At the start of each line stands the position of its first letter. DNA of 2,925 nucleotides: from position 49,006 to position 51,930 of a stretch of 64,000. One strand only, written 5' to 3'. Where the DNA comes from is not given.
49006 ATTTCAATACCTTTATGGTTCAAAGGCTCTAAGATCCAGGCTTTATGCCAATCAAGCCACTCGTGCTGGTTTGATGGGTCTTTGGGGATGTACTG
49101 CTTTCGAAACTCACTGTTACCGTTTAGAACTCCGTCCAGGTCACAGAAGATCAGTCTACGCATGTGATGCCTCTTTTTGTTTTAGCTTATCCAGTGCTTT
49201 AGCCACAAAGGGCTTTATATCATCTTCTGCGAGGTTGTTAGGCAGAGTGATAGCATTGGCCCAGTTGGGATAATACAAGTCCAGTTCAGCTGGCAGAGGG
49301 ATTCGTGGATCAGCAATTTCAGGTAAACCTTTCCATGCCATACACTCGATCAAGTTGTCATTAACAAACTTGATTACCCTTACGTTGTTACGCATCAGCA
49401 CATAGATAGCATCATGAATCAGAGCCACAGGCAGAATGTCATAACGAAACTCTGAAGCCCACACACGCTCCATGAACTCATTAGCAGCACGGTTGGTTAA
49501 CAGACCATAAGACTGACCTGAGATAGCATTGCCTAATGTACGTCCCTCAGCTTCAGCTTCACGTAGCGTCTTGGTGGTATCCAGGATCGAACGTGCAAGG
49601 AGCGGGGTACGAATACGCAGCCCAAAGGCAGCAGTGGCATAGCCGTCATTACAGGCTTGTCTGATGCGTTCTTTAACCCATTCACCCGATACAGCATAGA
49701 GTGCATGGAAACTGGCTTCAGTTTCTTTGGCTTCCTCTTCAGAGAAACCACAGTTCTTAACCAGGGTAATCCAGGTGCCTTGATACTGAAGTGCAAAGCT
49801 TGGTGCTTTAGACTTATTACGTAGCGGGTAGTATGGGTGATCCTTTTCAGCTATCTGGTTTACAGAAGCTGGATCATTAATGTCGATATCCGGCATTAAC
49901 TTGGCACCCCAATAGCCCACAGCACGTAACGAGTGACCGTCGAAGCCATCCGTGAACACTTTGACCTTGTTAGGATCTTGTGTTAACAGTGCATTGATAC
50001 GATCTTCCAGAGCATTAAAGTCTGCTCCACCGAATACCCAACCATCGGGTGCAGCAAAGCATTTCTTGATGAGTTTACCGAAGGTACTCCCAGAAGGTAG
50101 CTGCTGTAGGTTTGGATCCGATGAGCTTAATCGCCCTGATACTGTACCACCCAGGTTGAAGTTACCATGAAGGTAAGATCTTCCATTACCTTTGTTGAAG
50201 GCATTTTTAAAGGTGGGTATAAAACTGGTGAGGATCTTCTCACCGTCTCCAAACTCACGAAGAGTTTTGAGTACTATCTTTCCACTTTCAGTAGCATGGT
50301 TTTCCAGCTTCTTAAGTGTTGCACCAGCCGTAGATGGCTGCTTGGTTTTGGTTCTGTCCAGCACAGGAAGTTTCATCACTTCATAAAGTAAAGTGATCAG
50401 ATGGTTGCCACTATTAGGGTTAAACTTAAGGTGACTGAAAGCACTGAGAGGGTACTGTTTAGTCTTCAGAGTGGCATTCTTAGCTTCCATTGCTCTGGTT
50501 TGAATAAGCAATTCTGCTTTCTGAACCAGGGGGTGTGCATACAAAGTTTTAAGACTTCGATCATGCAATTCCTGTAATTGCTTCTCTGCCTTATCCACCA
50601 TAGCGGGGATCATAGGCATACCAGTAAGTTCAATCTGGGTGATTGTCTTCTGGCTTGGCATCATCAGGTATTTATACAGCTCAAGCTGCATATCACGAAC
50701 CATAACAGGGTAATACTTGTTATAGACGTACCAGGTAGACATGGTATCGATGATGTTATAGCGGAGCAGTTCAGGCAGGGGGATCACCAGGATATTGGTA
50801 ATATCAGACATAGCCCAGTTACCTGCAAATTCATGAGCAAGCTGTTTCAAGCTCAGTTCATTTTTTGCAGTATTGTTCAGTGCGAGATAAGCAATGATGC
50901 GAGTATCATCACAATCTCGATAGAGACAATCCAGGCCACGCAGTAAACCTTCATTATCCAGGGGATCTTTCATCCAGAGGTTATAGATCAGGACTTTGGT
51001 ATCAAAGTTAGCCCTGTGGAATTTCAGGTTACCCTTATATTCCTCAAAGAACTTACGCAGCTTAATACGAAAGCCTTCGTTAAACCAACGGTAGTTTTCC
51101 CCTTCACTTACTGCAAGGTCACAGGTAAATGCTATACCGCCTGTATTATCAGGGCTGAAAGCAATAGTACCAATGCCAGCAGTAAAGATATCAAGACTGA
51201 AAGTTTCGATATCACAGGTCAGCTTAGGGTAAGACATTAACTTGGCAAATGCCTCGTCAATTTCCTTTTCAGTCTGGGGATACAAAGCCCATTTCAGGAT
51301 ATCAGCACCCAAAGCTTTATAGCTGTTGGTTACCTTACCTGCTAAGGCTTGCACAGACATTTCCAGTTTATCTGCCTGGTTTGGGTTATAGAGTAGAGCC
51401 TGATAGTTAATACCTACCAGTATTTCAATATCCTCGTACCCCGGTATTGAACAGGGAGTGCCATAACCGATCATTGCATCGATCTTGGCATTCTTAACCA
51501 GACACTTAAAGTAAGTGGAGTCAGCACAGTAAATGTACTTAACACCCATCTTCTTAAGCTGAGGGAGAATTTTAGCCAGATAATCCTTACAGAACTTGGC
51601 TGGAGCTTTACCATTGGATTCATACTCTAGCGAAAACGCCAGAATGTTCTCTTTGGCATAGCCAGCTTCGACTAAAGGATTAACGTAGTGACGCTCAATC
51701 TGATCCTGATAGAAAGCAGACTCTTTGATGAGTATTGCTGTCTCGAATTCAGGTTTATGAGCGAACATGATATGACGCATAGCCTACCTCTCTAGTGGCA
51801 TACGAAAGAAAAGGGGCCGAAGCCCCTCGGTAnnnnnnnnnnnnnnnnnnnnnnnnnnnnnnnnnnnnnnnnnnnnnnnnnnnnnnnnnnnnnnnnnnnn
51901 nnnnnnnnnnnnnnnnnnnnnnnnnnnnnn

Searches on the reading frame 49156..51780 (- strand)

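Call 23: search_protein_families(library=phrogs, proteins=[window:49156-51780:-], max_evalue=0.001)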
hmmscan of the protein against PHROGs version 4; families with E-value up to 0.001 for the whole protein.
window:49156-51780:- (874 aa): 7 families
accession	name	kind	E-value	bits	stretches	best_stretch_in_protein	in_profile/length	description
phrog_17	-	DNA, RNA and nucleotide metabolism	2.3e-143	480.8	1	26-868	518-1258/1445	DNA polymerase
phrog_2573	-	DNA, RNA and nucleotide metabolism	4e-51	175.2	1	570-842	4-285/336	DNA polymerase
phrog_23226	-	DNA, RNA and nucleotide metabolism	7.9e-38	131.3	1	524-856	281-603/611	DNA polymerase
phrog_12241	-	DNA, RNA and nucleotide metabolism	2.2e-12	47.7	1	341-573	283-497/502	DNA polymerase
phrog_10285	-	DNA, RNA and nucleotide metabolism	9.3e-11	42.3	1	556-687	30-149/321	DNA polymerase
phrog_15971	-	DNA, RNA and nucleotide metabolism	5e-08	33.5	1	447-596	42-179/376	DNA polymerase I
phrog_9556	-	DNA, RNA and nucleotide metabolism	0.00067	19.8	1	534-561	412-439/441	DNA polymerase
